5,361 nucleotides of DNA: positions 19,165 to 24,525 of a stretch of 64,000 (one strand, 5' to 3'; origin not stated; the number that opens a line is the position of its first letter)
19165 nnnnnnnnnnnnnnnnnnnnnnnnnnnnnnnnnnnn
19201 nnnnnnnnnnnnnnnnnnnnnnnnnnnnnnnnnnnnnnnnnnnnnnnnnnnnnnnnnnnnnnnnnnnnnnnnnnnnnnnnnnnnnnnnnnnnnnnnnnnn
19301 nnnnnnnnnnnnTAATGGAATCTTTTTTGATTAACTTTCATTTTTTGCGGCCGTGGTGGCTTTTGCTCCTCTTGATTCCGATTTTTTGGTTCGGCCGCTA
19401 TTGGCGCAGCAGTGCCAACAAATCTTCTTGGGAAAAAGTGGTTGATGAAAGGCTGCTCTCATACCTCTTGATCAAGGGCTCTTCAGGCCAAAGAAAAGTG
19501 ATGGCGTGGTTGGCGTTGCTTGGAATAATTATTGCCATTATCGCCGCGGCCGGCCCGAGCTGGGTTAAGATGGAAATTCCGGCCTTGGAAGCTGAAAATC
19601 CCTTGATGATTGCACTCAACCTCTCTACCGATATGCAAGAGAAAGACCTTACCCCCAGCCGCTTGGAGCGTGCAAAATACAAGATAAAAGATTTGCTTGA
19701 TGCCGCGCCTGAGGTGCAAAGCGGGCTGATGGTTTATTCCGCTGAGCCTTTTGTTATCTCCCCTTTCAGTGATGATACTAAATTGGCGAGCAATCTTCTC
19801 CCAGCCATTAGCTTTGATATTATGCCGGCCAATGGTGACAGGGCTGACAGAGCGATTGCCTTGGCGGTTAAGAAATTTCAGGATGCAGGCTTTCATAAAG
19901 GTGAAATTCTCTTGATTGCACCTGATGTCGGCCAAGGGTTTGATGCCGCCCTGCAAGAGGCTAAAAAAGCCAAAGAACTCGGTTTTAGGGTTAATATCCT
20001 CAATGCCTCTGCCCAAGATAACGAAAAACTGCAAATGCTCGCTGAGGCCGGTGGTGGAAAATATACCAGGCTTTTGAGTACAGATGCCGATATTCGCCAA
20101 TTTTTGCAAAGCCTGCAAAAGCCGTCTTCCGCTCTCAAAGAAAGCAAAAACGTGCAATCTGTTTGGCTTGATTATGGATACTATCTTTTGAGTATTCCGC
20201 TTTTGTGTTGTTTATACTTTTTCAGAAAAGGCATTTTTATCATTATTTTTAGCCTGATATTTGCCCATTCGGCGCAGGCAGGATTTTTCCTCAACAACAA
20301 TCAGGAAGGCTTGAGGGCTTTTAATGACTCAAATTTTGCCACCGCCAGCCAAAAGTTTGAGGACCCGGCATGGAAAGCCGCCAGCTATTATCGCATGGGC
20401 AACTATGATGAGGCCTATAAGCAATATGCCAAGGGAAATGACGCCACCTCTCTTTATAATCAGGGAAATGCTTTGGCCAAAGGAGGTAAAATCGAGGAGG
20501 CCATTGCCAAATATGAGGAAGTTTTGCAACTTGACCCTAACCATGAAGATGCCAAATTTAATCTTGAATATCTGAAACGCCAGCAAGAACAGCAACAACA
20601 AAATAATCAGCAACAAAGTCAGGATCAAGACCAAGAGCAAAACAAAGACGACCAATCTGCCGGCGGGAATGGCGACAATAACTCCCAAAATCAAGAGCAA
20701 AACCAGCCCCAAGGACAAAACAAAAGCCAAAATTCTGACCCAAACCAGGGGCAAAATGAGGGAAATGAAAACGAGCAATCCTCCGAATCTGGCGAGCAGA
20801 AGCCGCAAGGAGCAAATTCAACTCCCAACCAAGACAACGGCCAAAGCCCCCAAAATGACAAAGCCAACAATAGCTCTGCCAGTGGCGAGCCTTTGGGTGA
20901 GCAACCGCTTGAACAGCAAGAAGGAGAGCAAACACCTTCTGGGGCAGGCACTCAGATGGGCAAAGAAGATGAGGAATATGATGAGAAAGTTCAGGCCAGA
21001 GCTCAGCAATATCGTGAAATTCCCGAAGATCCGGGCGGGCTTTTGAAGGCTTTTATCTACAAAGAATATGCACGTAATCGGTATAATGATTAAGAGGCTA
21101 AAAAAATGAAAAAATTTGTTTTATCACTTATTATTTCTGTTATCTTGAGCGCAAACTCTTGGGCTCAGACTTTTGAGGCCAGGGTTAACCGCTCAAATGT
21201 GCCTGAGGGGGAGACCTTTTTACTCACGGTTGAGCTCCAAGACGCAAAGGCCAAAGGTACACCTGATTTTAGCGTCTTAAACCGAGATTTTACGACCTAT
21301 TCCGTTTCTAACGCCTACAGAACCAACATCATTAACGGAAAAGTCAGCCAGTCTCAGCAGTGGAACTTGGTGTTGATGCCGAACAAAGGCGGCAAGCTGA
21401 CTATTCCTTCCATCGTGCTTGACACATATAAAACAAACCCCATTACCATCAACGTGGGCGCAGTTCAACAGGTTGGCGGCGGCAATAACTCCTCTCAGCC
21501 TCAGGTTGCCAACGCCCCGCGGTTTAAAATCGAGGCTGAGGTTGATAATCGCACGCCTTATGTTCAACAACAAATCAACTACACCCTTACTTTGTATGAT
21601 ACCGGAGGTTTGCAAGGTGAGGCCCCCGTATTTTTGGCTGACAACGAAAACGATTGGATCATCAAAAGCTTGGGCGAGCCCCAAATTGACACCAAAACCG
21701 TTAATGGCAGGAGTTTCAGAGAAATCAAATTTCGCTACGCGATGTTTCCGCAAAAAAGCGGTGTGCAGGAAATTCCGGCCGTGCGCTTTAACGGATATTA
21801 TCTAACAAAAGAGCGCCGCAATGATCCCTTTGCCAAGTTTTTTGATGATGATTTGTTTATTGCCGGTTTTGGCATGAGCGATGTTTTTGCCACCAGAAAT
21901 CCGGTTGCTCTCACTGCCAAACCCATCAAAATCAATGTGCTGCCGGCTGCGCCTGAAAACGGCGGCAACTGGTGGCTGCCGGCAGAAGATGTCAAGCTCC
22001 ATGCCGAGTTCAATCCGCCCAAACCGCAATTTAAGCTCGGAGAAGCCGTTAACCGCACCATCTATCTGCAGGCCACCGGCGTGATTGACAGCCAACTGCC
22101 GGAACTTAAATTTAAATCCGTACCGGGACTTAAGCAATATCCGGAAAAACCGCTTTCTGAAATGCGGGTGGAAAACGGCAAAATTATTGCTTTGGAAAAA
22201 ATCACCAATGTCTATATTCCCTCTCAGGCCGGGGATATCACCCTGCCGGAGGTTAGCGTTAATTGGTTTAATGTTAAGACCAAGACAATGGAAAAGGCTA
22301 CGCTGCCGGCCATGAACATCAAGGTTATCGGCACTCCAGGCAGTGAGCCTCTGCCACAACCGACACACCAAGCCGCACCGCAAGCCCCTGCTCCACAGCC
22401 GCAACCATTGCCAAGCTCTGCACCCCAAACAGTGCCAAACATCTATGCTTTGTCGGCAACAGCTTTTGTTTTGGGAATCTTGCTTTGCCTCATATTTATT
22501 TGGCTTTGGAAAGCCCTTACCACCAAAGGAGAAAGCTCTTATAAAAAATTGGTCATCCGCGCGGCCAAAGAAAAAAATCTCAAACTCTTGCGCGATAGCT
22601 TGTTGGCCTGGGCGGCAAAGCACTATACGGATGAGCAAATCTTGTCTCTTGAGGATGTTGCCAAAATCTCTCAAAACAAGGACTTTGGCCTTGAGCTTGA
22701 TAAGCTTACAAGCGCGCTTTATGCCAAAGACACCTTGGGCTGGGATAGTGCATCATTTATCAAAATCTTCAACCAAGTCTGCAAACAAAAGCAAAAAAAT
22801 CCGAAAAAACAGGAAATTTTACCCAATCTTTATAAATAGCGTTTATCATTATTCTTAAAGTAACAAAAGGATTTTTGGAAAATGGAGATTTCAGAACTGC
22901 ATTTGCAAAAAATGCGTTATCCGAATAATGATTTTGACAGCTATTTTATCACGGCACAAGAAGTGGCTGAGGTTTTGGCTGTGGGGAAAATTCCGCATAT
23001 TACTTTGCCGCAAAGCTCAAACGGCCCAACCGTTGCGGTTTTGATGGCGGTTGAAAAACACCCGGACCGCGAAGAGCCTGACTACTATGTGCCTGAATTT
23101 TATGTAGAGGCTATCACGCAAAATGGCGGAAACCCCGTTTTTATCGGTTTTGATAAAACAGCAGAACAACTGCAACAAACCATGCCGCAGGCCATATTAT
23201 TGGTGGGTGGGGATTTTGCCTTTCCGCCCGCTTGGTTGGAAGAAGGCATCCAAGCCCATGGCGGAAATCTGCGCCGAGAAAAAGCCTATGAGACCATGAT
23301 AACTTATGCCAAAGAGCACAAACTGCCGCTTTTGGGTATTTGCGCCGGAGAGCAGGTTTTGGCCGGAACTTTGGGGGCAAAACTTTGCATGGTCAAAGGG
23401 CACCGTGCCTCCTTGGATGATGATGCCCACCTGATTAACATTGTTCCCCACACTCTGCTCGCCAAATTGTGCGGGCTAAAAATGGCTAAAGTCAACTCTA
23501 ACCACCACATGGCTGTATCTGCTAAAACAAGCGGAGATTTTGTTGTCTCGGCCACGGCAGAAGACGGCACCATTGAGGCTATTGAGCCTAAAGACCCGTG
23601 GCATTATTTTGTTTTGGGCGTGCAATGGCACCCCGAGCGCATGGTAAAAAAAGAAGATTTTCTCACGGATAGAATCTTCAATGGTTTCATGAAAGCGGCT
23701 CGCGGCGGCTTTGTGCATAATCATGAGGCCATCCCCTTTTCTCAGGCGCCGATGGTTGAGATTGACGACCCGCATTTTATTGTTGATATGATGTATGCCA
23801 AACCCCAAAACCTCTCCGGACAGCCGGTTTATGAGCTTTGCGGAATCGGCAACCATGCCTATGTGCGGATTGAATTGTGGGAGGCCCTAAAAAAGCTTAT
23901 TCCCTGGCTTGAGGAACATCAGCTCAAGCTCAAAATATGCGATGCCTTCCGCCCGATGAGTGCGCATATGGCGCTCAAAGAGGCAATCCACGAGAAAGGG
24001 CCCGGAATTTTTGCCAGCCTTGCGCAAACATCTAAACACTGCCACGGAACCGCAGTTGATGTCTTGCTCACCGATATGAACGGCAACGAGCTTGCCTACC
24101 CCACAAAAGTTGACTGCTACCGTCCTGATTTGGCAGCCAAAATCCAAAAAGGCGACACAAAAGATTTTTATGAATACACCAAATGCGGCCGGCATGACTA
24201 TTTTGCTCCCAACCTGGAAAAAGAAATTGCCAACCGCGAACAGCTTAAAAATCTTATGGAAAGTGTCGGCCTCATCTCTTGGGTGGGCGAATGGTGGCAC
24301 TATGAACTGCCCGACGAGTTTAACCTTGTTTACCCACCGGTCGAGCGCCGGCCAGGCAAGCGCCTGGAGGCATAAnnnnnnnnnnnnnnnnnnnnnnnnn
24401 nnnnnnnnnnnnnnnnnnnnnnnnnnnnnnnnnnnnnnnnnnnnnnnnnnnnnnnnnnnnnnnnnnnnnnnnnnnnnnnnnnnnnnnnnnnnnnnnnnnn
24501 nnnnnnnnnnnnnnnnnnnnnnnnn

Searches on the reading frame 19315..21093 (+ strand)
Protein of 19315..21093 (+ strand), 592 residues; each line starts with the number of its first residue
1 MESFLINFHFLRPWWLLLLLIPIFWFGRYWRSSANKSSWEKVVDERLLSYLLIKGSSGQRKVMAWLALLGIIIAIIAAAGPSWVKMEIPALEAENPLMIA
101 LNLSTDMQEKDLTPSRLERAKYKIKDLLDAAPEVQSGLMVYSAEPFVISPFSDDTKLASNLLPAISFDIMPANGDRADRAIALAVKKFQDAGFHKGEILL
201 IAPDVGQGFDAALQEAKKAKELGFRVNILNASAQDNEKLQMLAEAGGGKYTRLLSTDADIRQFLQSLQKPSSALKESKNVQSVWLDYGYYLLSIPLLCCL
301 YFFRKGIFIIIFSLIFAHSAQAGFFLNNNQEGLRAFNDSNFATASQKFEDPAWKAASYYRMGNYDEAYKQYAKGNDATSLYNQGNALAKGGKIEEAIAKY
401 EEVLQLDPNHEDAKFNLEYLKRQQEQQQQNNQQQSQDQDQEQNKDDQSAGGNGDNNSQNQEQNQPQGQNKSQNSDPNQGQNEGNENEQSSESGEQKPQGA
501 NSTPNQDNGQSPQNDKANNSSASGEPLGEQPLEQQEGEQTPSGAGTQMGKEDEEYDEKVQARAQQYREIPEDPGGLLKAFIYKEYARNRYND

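Call 15: search_protein_families(library=pfam, proteins=[window:19315-21093:+], max_evalue=0.01)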
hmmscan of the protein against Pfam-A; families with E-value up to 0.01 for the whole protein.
window:19315-21093:+ (592 aa): 13 families
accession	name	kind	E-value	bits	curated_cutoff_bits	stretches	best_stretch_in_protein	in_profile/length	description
PF00515.34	TPR_1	-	3.7e-10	39.6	27.8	1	378-410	2-34/34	Tetratricopeptide repeat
PF07719.23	TPR_2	-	8.3e-09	35.3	27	1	378-410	2-34/34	Tetratricopeptide repeat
PF13519.12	VWA_2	-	1.2e-08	36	27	1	97-201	1-103/107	von Willebrand factor type A domain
PF13414.12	TPR_11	-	1.2e-07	31.8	26.8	1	384-417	1-34/42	TPR repeat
PF13174.12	TPR_6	-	1.1e-06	29.3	26.3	1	379-410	2-33/33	Tetratricopeptide repeat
PF13181.12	TPR_8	-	8.8e-06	25.9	25.7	1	377-410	1-34/34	Tetratricopeptide repeat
PF13432.12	TPR_16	-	5.2e-05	24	32.7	1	357-409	6-63/65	Tetratricopeptide repeat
PF13424.12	TPR_12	-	6.3e-05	23.5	30.1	0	376-407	44-75/77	Tetratricopeptide repeat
PF13428.12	TPR_14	-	0.00013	22.7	23.5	0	383-417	7-41/44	Tetratricopeptide repeat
PF14559.12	TPR_19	-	0.00014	22.5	25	0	391-417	5-31/68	Tetratricopeptide repeat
PF13176.12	TPR_7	-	0.00087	19.7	27.9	0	379-412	1-34/36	Tetratricopeptide repeat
PF12895.13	ANAPC3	-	0.002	18.8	27.2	1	346-402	21-81/82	Anaphase-promoting complex, cyclosome, subunit 3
PF24575.1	TPR_Slam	-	0.0025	18.6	35.2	1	367-432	37-102/104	Surface lipoprotein assembly modifier, N-terminal TPR repeats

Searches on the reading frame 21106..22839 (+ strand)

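Call 15: search_protein_families(library=pfam, proteins=[window:21106-22839:+], max_evalue=0.01)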
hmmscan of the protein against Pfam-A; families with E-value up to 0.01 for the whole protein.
window:21106-22839:+ (577 aa): 3 families
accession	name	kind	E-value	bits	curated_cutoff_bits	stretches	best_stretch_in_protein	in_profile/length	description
PF13584.12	BatD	-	1.6e-33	115.6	24.1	3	25-117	1-92/92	BatD DUF11 like domain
PF25607.1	DUF7939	-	1.2e-08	35.6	27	1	480-561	5-80/81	Domain of unknown function (DUF7939)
PF12584.13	TRAPPC10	-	5.7e-06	26.6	22.5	0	79-149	87-141/150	Trafficking protein particle complex subunit 10, TRAPPC10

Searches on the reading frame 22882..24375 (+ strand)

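Call 15: search_protein_families(library=pfam, proteins=[window:22882-24375:+], max_evalue=0.01)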
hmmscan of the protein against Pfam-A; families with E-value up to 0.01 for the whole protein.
window:22882-24375:+ (497 aa): 5 families
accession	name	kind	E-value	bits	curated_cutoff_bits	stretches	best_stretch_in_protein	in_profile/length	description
PF07722.19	Peptidase_C26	-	2e-33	116.5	20.5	1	56-252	8-219/219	Peptidase C26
PF00117.34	GATase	-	5e-14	52.9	22.8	1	136-259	61-179/190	Glutamine amidotransferase class-I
PF01427.22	Peptidase_M15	-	1.1e-10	42.1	27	1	448-480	156-188/199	D-ala-D-ala dipeptidase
PF13539.11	Peptidase_M15_4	-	0.0045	18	25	0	382-472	5-61/70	D-alanyl-D-alanine carboxypeptidase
PF02557.22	VanY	-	0.0078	16.4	25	0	327-404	3-84/132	D-alanyl-D-alanine carboxypeptidase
